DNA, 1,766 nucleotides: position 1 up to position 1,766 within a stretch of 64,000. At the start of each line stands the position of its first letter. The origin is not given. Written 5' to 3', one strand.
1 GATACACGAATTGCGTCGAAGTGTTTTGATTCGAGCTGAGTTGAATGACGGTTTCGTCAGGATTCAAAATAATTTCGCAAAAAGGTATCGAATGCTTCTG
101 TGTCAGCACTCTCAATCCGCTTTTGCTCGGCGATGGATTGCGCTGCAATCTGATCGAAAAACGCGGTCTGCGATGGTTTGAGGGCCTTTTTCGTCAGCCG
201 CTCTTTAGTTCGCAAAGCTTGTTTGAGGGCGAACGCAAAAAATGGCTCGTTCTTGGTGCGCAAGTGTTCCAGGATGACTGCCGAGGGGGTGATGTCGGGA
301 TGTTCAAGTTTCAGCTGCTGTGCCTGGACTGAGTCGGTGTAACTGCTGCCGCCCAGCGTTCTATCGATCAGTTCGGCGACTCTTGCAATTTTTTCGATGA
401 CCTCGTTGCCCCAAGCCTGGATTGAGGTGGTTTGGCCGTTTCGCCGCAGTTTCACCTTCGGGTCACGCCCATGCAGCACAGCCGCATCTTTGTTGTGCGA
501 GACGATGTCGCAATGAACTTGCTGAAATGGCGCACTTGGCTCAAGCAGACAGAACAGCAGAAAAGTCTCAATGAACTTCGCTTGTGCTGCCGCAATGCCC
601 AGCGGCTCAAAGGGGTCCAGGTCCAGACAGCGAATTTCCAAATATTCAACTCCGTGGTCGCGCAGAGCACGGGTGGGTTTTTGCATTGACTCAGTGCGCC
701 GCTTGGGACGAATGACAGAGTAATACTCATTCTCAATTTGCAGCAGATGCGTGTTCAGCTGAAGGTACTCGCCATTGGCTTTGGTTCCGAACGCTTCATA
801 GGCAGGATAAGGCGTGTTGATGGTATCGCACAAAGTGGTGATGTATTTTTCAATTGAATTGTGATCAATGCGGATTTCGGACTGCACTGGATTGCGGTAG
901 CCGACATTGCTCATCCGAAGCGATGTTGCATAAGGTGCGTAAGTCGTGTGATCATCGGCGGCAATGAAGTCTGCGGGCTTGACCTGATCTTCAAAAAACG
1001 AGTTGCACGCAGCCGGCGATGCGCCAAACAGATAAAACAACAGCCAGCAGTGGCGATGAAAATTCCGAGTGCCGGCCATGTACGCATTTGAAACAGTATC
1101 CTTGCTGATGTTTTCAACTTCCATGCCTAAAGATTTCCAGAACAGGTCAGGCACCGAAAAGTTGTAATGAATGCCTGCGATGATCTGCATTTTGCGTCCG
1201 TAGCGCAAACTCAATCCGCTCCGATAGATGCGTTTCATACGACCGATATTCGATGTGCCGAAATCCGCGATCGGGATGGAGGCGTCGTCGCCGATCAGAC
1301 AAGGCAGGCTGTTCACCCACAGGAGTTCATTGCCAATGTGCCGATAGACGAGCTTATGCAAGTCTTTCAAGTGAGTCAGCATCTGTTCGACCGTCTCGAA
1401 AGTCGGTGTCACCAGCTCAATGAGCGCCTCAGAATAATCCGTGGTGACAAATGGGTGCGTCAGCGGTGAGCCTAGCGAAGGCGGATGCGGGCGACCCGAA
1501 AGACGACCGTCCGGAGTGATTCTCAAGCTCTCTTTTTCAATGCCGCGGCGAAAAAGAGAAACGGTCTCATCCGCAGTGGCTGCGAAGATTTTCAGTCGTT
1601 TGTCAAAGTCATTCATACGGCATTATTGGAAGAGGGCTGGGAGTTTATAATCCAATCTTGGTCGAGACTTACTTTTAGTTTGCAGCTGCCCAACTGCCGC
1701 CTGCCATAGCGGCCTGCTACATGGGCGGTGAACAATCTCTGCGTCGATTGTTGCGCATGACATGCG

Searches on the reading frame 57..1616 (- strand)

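Call 15: search_protein_families(library=ncbifam, max_evalue=0.001, proteins=[window:57-1616:-])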
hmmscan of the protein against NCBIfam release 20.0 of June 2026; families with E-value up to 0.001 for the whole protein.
window:57-1616:- (519 aa): 3 families
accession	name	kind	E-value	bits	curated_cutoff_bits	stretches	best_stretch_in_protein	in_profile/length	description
TIGR01434.1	glu_cys_ligase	equivalog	1.8e-164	548.1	393.3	1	22-516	17-512/512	glutamate--cysteine ligase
NF002688.0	PRK02471.1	equivalog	5.7e-80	269.7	425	1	23-478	20-422/756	bifunctional glutamate--cysteine ligase GshA/glutathione synthetase GshB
TIGR01435.1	glu_cys_lig_rel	equivalog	5.3e-48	163.8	656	1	23-361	9-302/719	bifunctional glutamate--cysteine ligase/glutathione synthetase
